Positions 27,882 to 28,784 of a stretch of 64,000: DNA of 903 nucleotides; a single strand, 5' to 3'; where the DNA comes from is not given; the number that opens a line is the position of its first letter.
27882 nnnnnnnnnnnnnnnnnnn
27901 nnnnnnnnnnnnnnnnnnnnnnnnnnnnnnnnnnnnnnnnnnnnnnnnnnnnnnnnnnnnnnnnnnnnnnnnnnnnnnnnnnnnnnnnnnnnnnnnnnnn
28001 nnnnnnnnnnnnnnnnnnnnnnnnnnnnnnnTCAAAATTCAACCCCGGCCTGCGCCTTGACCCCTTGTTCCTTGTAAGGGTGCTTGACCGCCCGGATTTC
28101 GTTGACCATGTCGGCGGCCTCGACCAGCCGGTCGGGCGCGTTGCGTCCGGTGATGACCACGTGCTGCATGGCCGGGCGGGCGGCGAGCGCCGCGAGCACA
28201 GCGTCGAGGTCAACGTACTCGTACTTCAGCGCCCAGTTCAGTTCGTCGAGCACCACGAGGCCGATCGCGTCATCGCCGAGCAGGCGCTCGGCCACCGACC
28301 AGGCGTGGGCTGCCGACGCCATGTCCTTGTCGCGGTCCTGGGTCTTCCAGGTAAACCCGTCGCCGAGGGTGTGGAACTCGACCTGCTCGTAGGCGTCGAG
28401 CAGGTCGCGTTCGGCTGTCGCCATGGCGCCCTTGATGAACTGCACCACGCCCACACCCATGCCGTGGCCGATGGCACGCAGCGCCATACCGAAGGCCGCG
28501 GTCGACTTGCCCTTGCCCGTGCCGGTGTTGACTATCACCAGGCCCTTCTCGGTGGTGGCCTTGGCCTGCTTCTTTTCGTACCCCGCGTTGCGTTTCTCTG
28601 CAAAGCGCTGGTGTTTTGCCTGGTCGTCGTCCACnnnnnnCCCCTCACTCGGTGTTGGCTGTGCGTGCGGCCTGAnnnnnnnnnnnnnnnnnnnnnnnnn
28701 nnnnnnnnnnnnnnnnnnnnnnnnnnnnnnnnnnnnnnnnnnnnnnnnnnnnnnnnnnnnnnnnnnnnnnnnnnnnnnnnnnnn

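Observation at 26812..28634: Corrinoid adenosyltransferase cobO translationally coupled (TTGA overlap) to an exported beta-lactamase-fold serine hydrolase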

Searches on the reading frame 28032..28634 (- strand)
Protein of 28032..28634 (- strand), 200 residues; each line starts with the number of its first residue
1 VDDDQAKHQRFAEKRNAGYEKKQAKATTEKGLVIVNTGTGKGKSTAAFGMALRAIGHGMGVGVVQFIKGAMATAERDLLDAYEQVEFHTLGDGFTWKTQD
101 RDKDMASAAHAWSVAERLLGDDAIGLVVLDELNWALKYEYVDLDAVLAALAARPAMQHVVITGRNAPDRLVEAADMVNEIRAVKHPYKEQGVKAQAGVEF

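Call 3: search_protein_families(library=pfam, proteins=[window:28032-28634:-], max_evalue=0.01)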
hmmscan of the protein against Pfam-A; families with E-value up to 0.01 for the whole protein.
window:28032-28634:- (200 aa): 1 family
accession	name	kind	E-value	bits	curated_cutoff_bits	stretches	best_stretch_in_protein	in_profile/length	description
PF02572.21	CobA_CobO_BtuR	-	2.3e-63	213.9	25.7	1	29-200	1-172/172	ATP:corrinoid adenosyltransferase BtuR/CobO/CobP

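Call 5: search_protein_families(library=ncbifam, proteins=[window:28032-28634:-], max_evalue=0.01)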
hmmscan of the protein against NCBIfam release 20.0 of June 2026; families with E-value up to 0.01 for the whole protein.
window:28032-28634:- (200 aa): 4 families
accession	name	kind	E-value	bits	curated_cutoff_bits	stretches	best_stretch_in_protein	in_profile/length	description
NF004637.0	PRK05986.1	subfamily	1.5e-79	266.3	185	1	5-200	3-197/197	cob(I)yrinic acid a,c-diamide adenosyltransferase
TIGR00708.1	cobA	equivalog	5.6e-65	218.4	167.75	1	27-200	2-177/177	cob(I)yrinic acid a,c-diamide adenosyltransferase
NF005647.0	PRK07413.1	equivalog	1.2e-24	86.8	426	1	9-200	180-382/382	cob(I)yrinic acid a,c-diamide adenosyltransferase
NF005648.0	PRK07414.1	equivalog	8.5e-20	71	248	1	20-184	11-176/178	P-loop NTPase family protein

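Call 31: find_related_loci(query=window:28032-28634:-, collection=metagenome_contigs, flank=6000)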
Query window:28032-28634:- (200 aa) in metagenome_contigs; peptide patterns used: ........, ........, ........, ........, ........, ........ (x = any residue, [..] = any of these).
68 stretches matched a pattern; 5 encode a relative of the query (tblastn E <= 1e-3); 5 distinct loci.
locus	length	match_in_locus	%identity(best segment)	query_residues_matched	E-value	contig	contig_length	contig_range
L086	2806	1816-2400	53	4-200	8e-63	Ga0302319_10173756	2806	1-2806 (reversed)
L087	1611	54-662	52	1-200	8e-63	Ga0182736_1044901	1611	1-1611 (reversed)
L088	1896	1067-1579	41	30-200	2e-34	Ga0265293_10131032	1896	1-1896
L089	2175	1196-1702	42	32-200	6e-34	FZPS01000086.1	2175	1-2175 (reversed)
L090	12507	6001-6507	42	32-200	8e-34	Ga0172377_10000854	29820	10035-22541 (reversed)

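Call 33: find_homologous_proteins(query=window:28032-28634:-, max_evalue=1e-40)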
Query window:28032-28634:- (200 aa): 7847 proteins with E <= 1e-40 among 8000 candidates; the best 120 are listed.
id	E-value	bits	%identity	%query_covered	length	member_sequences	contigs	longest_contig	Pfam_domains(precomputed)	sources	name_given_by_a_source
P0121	1.1e-125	434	100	100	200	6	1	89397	PF02572.22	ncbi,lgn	ncbi:MAG: cob(I)yrinic acid a,c-diamide adenosyltransferase [Pseudomonadota bacterium]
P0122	2.5e-113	394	91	100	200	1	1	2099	PF02572.22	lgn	-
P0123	1.4e-88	313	-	-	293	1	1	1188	PF02572.22,PF12557.14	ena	-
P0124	7.1e-86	305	71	98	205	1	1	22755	PF02572.22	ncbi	-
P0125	2.0e-85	303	69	100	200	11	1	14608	PF02572.22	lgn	-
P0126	2.5e-85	303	69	100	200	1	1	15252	PF02572.22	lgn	-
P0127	3.1e-85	303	68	100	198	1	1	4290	PF02572.22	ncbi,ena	-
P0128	4.9e-85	302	68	100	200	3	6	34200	PF02572.22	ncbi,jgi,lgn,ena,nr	ncbi:MAG: cob(I)yrinic acid a,c-diamide adenosyltransferase [Gammaproteobacteria bacterium]|nr:cob(I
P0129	7.1e-85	301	69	99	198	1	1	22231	PF02572.22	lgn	-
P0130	1.9e-84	300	69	99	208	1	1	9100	PF02572.22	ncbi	-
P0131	2.2e-84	300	66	99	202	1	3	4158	PF02572.22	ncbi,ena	-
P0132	3.2e-84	299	68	99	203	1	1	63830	PF02572.22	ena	-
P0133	3.4e-84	299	68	99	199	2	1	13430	PF02572.22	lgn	-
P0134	7.0e-84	298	67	100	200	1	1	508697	PF02572.22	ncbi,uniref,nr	ncbi:cob(I)yrinic acid a,c-diamide adenosyltransferase [Chromobacterium vaccinii]|uniref:cob(I)yrini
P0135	2.1e-83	297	68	99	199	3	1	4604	PF02572.22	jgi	-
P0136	6.0e-83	295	66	99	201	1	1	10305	PF02572.22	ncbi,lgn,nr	ncbi:MAG TPA: cob(I)yrinic acid a,c-diamide adenosyltransferase [Candidatus Competibacteraceae bacte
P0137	7.3e-83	295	67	100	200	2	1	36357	PF02572.22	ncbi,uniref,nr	ncbi:cob(I)yrinic acid a,c-diamide adenosyltransferase [Chromobacterium vaccinii]|uniref:cob(I)yrini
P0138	1.2e-82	294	67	100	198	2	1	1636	PF02572.22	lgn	-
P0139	3.1e-82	293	67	100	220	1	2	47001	PF02572.22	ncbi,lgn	ncbi:MAG: cob(I)yrinic acid a,c-diamide adenosyltransferase [Candidatus Competibacterales bacterium]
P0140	3.5e-82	293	66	100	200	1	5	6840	PF02572.22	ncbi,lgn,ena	-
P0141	4.2e-82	292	66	100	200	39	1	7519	PF02572.22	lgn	-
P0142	1.1e-81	291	66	97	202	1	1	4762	PF02572.22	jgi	jgi:cob(I)alamin adenosyltransferase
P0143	1.2e-81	291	66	99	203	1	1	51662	PF02572.22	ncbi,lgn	-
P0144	1.3e-81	291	66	100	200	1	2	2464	PF02572.22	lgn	-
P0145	1.4e-81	291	66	99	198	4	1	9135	PF02572.22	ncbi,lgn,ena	-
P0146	1.4e-81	291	65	100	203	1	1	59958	PF02572.22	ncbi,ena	-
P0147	1.6e-81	290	66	100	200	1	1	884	PF02572.22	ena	-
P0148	1.7e-81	290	65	100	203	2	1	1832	PF02572.22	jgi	jgi:cob(I)alamin adenosyltransferase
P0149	2.3e-81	290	66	99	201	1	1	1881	PF02572.22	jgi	jgi:cob(I)alamin adenosyltransferase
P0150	2.5e-81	290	67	99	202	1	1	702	PF02572.22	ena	-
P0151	2.5e-81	290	67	100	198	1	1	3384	PF02572.22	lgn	-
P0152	2.6e-81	290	64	99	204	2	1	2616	PF02572.22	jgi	jgi:cob(I)alamin adenosyltransferase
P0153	3.1e-81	290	65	100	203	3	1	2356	PF02572.22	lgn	-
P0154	3.2e-81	289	64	99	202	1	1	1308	PF02572.22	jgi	-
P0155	3.5e-81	289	65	100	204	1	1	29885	PF02572.22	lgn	-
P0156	4.2e-81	289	66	100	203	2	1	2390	PF02572.22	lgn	-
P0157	4.3e-81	289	65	99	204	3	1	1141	PF02572.22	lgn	-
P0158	4.6e-81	289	64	99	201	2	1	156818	PF02572.22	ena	-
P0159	6.4e-81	288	67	97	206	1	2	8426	PF02572.22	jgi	jgi:cob(I)alamin adenosyltransferase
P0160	6.7e-81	288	65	100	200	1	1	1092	PF02572.22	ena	-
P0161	8.3e-81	288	65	100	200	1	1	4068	PF02572.22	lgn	-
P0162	8.9e-81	288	64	100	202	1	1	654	PF02572.22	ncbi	-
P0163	1.1e-80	288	65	100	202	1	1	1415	PF02572.22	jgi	-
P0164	1.1e-80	288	66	99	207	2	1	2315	PF02572.22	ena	-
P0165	1.2e-80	288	68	97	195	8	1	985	PF02572.22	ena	-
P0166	1.2e-80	288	63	99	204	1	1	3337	PF02572.22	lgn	-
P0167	1.3e-80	288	64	100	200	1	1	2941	PF02572.22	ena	-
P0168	1.3e-80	288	67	97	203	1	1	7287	PF02572.22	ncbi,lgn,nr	ncbi:MAG TPA: cob(I)yrinic acid a,c-diamide adenosyltransferase [Spongiibacteraceae bacterium]|nr:co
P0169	1.4e-80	287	67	98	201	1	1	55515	PF02572.22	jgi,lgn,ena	-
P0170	1.4e-80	287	65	100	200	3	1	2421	PF02572.22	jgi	jgi:cob(I)alamin adenosyltransferase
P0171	1.6e-80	287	66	99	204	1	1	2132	PF02572.22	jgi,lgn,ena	-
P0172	1.8e-80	287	66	99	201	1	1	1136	PF02572.22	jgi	jgi:cob(I)alamin adenosyltransferase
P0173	1.8e-80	287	66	100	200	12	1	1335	PF02572.22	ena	-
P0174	2.0e-80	287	65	99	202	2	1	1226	PF02572.22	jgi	jgi:cob(I)alamin adenosyltransferase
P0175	2.1e-80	287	65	100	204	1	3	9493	PF02572.22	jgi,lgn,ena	-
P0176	2.2e-80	287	67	97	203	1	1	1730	PF02572.22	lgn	-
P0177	2.2e-80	287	63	99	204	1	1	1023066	PF02572.22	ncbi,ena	-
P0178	2.3e-80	287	66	97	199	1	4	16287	PF02572.22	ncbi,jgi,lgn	jgi:cob(I)alamin adenosyltransferase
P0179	2.5e-80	287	65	100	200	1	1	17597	PF02572.22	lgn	-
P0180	3.0e-80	286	64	100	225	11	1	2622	PF02572.22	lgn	-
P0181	3.1e-80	286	65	100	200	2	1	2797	PF02572.22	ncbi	-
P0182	4.0e-80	286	63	99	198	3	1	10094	PF02572.22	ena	-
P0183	4.2e-80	286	65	100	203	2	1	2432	PF02572.22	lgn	-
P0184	5.1e-80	286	64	99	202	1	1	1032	PF02572.22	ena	-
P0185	6.2e-80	285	63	99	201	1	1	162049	PF02572.22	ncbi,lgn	-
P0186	6.6e-80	285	66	99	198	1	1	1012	PF02572.22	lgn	-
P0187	7.1e-80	285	65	97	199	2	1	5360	PF02572.22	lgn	-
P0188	7.3e-80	285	63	99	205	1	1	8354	PF02572.22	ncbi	-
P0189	1.0e-79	285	67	97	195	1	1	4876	PF02572.22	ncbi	-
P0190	1.4e-79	284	62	99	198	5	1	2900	PF02572.22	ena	-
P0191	1.5e-79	284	64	100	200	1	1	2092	PF02572.22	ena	-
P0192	1.6e-79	284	63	99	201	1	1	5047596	PF02572.22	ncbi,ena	-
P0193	1.6e-79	284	63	97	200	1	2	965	PF02572.22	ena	-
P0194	1.9e-79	284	65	99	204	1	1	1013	PF02572.22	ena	-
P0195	1.9e-79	284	65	99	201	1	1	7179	PF02572.22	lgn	-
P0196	2.0e-79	284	63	100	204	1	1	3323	PF02572.22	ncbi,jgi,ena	-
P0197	2.0e-79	284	66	100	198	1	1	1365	PF02572.22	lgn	-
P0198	2.1e-79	284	63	99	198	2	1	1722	PF02572.22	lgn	-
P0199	2.2e-79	283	65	99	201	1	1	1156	PF02572.22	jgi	jgi:cob(I)alamin adenosyltransferase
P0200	2.5e-79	283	66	100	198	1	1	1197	PF02572.22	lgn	-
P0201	2.8e-79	283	65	97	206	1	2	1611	PF02572.22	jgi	jgi:cob(I)alamin adenosyltransferase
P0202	3.2e-79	283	64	99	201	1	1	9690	PF02572.22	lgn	-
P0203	3.9e-79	283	65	99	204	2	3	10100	PF02572.22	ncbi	-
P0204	4.1e-79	283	63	99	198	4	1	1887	PF02572.22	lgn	-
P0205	4.5e-79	282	62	100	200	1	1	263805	PF02572.22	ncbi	ncbi:MAG: cob(I)yrinic acid a,c-diamide adenosyltransferase [Pseudomonadota bacterium]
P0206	4.7e-79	282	66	100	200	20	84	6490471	PF02572.22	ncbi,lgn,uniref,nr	ncbi:cob(I)yrinic acid a,c-diamide adenosyltransferase [Burkholderia glumae]|uniref:Corrinoid adenos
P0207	5.7e-79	282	65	97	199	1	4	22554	PF02572.22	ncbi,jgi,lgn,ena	-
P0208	6.4e-79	282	65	100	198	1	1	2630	PF02572.22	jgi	jgi:cob(I)alamin adenosyltransferase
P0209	7.1e-79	282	63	99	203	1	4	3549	PF02572.22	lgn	-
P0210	7.8e-79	282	64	99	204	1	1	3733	PF02572.22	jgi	jgi:cob(I)alamin adenosyltransferase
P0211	7.8e-79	282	62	100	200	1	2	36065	PF02572.22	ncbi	ncbi:MAG: cob(I)yrinic acid a,c-diamide adenosyltransferase [Arenicellales bacterium WSBS_2016_MAG_O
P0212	1.1e-78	281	64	99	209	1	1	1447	PF02572.22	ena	-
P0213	1.2e-78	281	63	100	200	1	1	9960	PF02572.22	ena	-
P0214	1.4e-78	281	64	100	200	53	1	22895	PF02572.22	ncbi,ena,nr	ncbi:MAG TPA: cob(I)yrinic acid a,c-diamide adenosyltransferase [Paraburkholderia sp.]|nr:cob(I)yrin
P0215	1.4e-78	281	63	100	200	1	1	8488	PF02572.22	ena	-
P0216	1.9e-78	280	64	100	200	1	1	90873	PF02572.22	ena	-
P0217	2.2e-78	280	63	100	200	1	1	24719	PF02572.22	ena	-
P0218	2.2e-78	280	63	99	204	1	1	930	PF02572.22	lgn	-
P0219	2.3e-78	280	65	100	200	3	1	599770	PF02572.22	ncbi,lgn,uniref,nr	ncbi:cob(I)alamin adenosyltransferase [Silvimonas terrae]|uniref:Corrinoid adenosyltransferase n=1 T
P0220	2.7e-78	280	63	99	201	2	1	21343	PF02572.22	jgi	jgi:cob(I)alamin adenosyltransferase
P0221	2.8e-78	280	64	100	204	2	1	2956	PF02572.22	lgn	-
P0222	2.8e-78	280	62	99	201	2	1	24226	PF02572.22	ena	-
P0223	3.6e-78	280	67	97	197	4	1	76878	PF02572.22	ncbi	-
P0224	5.2e-78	279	64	100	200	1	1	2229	PF02572.22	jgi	-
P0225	5.3e-78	279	62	100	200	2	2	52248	PF02572.22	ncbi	-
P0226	5.4e-78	279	65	100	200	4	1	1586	PF02572.22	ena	-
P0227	5.6e-78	279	62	100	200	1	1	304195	PF02572.22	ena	-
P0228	5.7e-78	279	65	97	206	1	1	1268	PF02572.22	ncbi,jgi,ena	jgi:cob(I)alamin adenosyltransferase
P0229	6.0e-78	279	65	97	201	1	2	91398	PF02572.22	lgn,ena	-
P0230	6.1e-78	279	64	100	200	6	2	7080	PF02572.22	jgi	jgi:cob(I)alamin adenosyltransferase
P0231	6.5e-78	279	64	100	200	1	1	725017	PF02572.22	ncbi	ncbi:cob(I)yrinic acid a,c-diamide adenosyltransferase [Burkholderia sp. AW33-5]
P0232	6.6e-78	279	61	99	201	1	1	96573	PF02572.22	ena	-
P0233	6.7e-78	279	65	99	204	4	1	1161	PF02572.22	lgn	-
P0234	6.9e-78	279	63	99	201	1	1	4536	PF02572.22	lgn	-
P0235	7.0e-78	279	64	100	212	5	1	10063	PF02572.22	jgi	jgi:cob(I)alamin adenosyltransferase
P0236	7.1e-78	279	61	99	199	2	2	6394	PF02572.22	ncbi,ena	-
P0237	7.6e-78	278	65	100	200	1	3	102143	PF02572.22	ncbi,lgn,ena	-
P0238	8.3e-78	278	63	100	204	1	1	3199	PF02572.22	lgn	-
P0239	9.9e-78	278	63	100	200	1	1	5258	PF02572.22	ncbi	ncbi:MAG: cob(I)yrinic acid a,c-diamide adenosyltransferase [Pseudomonadota bacterium]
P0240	1.0e-77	278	64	100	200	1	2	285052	PF02572.22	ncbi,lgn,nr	ncbi:cob(I)yrinic acid a,c-diamide adenosyltransferase [Burkholderia cenocepacia]|nr:cob(I)yrinic ac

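Call 34: find_encoding_contigs(protein=P0124, flank=7000, max_places=1)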
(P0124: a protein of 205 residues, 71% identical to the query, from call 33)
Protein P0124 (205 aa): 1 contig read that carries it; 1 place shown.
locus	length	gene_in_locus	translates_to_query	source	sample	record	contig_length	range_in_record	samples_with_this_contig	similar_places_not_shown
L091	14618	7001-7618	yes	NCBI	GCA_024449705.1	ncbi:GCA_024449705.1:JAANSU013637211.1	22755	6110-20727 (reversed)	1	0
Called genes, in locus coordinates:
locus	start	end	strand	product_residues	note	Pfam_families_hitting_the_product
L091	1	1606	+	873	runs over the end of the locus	PF00332:Glyco_hydro_17, PF13506:Glyco_transf_21, PF00535:Glycos_transf_2, PF13641:Glyco_tranf_2_3, PF13632:Glyco_trans_2_3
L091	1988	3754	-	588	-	PF00884:Sulfatase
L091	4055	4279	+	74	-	PF13560:HTH_31, PF01381:HTH_3 (weak)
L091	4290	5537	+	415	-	PF13657:Couple_hipA, PF07804:HipA_C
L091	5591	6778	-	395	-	PF22458:RsmF-B_ferredox, PF01728:FtsJ (weak), PF01189:Methyltr_RsmB-F, PF13847:Methyltransf_31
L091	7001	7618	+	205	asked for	PF02572:CobA_CobO_BtuR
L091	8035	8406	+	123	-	PF07845:DUF1636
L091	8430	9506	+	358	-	PF02492:cobW, PF07683:CobW_C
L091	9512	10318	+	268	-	PF10670:DUF4198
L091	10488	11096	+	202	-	PF01891:CbiM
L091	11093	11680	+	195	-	PF27549:HI_1622_C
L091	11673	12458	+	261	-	PF02361:CbiQ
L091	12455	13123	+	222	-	PF00005:ABC_tran, PF02463:SMC_N (weak), PF13304:AAA_21 (weak)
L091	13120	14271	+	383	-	PF05977:MFS_3, PF07690:MFS_1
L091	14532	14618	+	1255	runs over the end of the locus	PF02514:CobN-Mg_chel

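Call 35: find_encoding_contigs(protein=P0128, flank=7000, max_places=1)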
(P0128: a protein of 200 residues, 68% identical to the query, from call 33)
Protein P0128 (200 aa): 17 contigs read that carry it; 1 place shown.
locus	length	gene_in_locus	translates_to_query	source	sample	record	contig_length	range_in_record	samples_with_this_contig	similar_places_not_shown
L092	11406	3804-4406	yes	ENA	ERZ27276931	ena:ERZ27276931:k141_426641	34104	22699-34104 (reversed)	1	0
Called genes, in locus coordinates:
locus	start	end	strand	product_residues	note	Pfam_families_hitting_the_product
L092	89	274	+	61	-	-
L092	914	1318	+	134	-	-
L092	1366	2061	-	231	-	PF04231:Endonuclease_1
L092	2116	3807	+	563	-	PF07728:AAA_5, PF01078:Mg_chelatase (weak), PF17863:AAA_lid_2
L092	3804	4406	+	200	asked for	PF02572:CobA_CobO_BtuR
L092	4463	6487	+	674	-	PF00456:Transketolase_N, PF00676:E1_dh (faint), PF02779:Transket_pyr, PF02780:Transketolase_C, PF22613:Transketolase_C_1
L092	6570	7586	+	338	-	PF00044:Gp_dh_N, PF02800:Gp_dh_C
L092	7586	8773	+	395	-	PF00162:PGK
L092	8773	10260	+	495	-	PF00224:PK, PF02887:PK_C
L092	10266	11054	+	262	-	PF00106:adh_short, PF13561:adh_short_C2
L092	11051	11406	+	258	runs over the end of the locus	PF00106:adh_short, PF23441:SDR (weak), PF08659:KR, PF13561:adh_short_C2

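Call 36: find_encoding_contigs(protein=P0126, flank=7000, max_places=1)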
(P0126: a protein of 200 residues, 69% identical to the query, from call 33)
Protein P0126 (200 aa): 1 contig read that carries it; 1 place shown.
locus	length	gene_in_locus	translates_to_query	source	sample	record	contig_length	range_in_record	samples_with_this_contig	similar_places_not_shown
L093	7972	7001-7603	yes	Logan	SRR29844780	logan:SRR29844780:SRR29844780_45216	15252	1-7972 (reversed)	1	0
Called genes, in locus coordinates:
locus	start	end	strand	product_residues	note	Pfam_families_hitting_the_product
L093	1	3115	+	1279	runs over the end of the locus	PF02514:CobN-Mg_chel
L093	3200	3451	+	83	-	-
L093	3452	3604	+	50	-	-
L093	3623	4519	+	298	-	PF18755:RAMA (weak), PF14267:DUF4357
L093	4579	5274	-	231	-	PF04231:Endonuclease_1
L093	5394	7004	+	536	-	PF00493:MCM (faint), PF07728:AAA_5, PF01078:Mg_chelatase (weak), PF17863:AAA_lid_2, PF00092:VWA (weak), PF13519:VWA_2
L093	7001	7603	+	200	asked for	PF02572:CobA_CobO_BtuR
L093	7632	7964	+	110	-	-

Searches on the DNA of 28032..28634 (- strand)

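Call 37: search_rna_families(sources=[L091, L083, L001, L002], threshold=gathering)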
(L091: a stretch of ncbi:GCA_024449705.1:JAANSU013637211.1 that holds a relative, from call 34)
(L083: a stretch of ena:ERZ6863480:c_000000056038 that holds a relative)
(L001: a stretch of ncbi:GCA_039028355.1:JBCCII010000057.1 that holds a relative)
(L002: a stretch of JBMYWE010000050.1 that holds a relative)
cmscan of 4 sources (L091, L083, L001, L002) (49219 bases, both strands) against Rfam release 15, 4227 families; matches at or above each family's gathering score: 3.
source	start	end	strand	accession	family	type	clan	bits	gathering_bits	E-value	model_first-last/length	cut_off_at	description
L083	7456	7646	+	RF00174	Cobalamin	Cis-reg; riboswitch;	CL00101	114.2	31.5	5.6e-28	1-189/189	no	Cobalamin riboswitch aptamer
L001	5444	5637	+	RF00174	Cobalamin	Cis-reg; riboswitch;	CL00101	111.1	31.5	4.2e-27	1-189/189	no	Cobalamin riboswitch aptamer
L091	7737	7943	+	RF00174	Cobalamin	Cis-reg; riboswitch;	CL00101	100.5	31.5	4.5e-24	1-189/189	no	Cobalamin riboswitch aptamer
